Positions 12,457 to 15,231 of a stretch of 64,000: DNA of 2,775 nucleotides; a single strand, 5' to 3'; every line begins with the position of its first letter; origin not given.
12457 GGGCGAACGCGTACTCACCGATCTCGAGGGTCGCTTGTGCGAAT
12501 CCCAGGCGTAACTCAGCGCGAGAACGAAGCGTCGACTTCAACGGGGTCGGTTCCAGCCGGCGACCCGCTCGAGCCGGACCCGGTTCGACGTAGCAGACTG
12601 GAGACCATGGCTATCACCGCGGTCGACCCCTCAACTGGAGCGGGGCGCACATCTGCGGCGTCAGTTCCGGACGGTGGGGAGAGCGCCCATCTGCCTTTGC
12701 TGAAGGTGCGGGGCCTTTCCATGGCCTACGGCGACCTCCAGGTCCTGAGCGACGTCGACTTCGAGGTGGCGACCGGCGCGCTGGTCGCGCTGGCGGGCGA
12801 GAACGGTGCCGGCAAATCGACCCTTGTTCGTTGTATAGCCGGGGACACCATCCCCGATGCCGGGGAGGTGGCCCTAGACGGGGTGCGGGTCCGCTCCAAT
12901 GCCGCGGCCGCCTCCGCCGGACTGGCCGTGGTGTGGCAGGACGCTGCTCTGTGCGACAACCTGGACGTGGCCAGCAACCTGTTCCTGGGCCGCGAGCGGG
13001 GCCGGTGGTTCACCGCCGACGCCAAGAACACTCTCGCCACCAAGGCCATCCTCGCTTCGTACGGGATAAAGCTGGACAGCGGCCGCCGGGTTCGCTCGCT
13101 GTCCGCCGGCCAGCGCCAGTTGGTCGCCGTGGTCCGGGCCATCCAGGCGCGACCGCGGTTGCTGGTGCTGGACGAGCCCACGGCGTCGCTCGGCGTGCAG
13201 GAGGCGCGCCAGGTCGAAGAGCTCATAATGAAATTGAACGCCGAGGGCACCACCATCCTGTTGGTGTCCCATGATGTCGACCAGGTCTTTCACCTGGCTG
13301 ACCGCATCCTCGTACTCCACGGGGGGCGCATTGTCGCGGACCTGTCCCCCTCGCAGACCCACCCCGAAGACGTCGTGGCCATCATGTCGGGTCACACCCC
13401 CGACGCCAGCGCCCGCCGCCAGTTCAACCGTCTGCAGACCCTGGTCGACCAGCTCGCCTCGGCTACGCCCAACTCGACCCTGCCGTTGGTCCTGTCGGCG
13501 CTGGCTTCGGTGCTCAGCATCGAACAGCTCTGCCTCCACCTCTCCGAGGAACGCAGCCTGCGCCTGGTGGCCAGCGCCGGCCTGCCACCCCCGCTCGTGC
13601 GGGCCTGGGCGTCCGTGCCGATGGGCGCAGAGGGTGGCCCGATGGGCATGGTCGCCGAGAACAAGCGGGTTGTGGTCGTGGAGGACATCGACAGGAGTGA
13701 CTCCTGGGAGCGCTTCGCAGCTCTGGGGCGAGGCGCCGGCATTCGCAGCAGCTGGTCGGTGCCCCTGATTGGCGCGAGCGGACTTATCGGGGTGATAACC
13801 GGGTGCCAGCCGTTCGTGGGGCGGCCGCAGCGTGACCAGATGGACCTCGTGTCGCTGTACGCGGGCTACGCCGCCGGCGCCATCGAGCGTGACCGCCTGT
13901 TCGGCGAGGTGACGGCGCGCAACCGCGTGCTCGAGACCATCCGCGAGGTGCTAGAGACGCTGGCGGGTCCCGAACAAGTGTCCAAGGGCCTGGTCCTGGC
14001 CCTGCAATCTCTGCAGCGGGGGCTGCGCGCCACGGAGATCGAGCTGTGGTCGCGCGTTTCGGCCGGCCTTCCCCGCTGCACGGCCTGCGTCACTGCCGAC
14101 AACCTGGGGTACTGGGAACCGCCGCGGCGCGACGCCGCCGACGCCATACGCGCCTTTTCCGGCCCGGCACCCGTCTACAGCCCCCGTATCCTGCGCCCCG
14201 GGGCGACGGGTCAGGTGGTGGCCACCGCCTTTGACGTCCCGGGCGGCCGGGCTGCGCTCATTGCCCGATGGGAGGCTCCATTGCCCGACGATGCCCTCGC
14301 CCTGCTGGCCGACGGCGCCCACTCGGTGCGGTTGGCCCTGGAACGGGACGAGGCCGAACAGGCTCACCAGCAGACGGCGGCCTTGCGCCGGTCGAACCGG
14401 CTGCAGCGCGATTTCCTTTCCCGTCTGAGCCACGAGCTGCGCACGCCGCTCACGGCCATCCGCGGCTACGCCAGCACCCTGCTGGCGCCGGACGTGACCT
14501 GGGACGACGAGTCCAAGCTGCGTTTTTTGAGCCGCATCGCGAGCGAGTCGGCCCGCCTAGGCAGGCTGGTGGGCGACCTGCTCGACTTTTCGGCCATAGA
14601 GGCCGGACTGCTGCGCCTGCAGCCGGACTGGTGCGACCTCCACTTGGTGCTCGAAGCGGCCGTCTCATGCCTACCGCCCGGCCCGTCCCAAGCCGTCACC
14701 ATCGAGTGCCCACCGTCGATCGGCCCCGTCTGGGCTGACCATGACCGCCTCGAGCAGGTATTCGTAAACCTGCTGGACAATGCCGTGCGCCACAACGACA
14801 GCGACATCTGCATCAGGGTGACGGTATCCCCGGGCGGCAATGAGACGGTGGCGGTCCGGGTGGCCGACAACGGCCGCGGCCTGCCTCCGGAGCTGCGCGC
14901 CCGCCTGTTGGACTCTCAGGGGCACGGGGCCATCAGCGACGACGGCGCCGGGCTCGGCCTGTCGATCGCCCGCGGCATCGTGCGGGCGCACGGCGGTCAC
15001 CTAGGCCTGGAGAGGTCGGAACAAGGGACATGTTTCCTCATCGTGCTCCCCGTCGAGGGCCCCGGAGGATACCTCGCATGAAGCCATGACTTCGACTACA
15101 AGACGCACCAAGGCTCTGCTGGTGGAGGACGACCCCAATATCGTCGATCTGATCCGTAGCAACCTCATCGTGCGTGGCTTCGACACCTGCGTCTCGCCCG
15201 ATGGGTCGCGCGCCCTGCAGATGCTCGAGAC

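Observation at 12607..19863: Histidine kinase carrying a complete ABC-transporter ATPase cassette, encoded next to the transporter whose ATPase it duplicates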

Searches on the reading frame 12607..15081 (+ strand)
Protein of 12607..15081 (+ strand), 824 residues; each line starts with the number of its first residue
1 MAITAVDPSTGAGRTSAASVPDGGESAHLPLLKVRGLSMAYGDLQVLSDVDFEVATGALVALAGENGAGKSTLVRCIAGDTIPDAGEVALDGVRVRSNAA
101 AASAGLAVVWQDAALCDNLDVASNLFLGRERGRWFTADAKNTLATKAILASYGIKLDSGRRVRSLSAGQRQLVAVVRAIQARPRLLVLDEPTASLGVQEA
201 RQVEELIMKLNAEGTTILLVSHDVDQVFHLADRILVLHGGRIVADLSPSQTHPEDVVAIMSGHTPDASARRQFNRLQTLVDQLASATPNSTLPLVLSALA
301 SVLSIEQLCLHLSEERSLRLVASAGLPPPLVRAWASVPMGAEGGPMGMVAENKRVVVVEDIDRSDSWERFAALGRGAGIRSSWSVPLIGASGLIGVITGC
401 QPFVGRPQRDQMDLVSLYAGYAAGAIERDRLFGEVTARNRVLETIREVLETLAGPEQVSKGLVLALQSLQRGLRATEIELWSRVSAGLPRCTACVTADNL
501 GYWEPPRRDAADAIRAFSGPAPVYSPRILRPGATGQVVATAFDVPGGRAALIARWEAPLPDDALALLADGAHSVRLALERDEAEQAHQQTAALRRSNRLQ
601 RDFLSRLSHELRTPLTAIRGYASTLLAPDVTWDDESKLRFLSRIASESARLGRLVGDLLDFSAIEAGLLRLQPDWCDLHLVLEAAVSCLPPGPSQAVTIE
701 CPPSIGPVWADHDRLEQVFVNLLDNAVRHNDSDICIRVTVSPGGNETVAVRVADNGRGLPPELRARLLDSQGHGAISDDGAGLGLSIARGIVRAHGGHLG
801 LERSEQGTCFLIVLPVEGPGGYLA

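Call 3: search_protein_families(library=pfam, proteins=[window:12607-15081:+], max_evalue=0.01)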
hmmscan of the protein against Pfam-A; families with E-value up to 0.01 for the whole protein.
window:12607-15081:+ (824 aa): 11 families
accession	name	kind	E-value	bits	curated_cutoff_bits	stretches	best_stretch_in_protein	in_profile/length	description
PF00005.33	ABC_tran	-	1.7e-28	100.4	25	1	47-193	1-137/137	ABC transporter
PF02518.31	HATPase_c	-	6.8e-23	81.7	26.4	1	711-817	2-110/111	Histidine kinase-, DNA gyrase B-, and HSP90-like ATPase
PF00512.31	HisKA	-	5.4e-19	68.4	26.9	1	600-667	2-66/66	His Kinase A (phospho-acceptor) domain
PF13185.12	GAF_2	-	9.3e-13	49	28.6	1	286-427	2-136/136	GAF domain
PF01590.32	GAF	-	2.4e-07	31.8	22.4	1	291-426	5-133/133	GAF domain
PF13304.12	AAA_21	-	3.8e-07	30.9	27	1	160-223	233-299/304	AAA domain, putative AbiEii toxin, Type IV TA system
PF02463.25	SMC_N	-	0.0022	17.9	40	0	157-233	135-207/220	RecF/RecN/SMC N terminal domain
PF13492.12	GAF_3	-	0.0043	17.9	27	0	296-428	10-129/129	GAF domain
PF13476.12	AAA_23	-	0.0045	18.1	27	1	50-78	15-40/201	AAA domain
PF13581.12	HATPase_c_2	-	0.0046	17.4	27.4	0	723-809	40-122/127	Histidine kinase-like ATPase domain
PF13555.12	AAA_29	-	0.0095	16.1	27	0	51-74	16-39/61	P-loop containing region of AAA domain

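Call 4: search_protein_families(library=ncbifam, proteins=[window:12607-15081:+], max_evalue=0.001)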
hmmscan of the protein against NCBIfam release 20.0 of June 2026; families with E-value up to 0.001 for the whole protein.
window:12607-15081:+ (824 aa): 267 families (the best 25 are shown)
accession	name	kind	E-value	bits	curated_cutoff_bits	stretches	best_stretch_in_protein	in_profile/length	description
NF041861.1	YtfR_transport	equivalog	7e-57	192.9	850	1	31-274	1-247/492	galactofuranose ABC transporter, ATP-binding protein YtfR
NF008442.0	PRK11288.1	equivalog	1.1e-50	172.3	689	1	28-263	4-243/504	L-arabinose ABC transporter ATP-binding protein AraG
NF010069.0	PRK13549.1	equivalog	1.8e-43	148.8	699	1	30-263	4-242/513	xylose ABC transporter ATP-binding protein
NF047930.1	ABC_ATP_B6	equivalog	1.7e-42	145.7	670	1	32-253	3-225/510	putative B6 ABC transporter ATP-binding protein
NF046044.1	PnpS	equivalog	4.2e-41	141.2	400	1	590-815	160-390/390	two-component system histidine kinase PnpS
NF040905.2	GguA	equivalog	1.9e-40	138.7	810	1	31-261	1-238/500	multiple monosaccharide ABC transporter ATP-binding protein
NF011967.0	PRK15439.1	equivalog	2.7e-40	138.3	586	1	27-271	7-247/510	autoinducer 2 ABC transporter ATP-binding protein LsrA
NF010068.0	PRK13548.1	equivalog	1.6e-39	135.6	261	1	31-255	5-234/261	heme ABC transporter ATP-binding protein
NF008030.0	PRK10762.1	equivalog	2.1e-39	135.6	745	1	30-264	3-241/501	ribose ABC transporter ATP-binding protein RbsA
NF007082.0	PRK09536.1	equivalog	2.2e-39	135.7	537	1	30-250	2-225/402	corrinoid ABC transporter ATPase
NF008215.0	PRK10982.1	equivalog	4.4e-39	134.5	828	1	31-264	13-249/506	galactose/methyl galactoside ABC transporter ATP-binding protein MglA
TIGR03873.1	F420-0_ABC_ATP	hypoth_equivalog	2.2e-38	132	372.4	1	32-258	2-231/256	putative F420-0 ABC transporter ATP-binding protein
TIGR02142.1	modC_ABC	equivalog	9e-38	130.4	285.05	1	42-254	10-222/353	molybdenum ABC transporter ATP-binding protein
TIGR01188.1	drrA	subfamily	4.1e-37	128.1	312.45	1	40-250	2-210/302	daunorubicin resistance ABC transporter, ATP-binding protein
TIGR03864.1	PQQ_ABC_ATP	hypoth_equivalog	7.7e-37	127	302.25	1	32-247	2-215/236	ABC transporter, ATP-binding subunit, PQQ-dependent alcohol dehydrogenase system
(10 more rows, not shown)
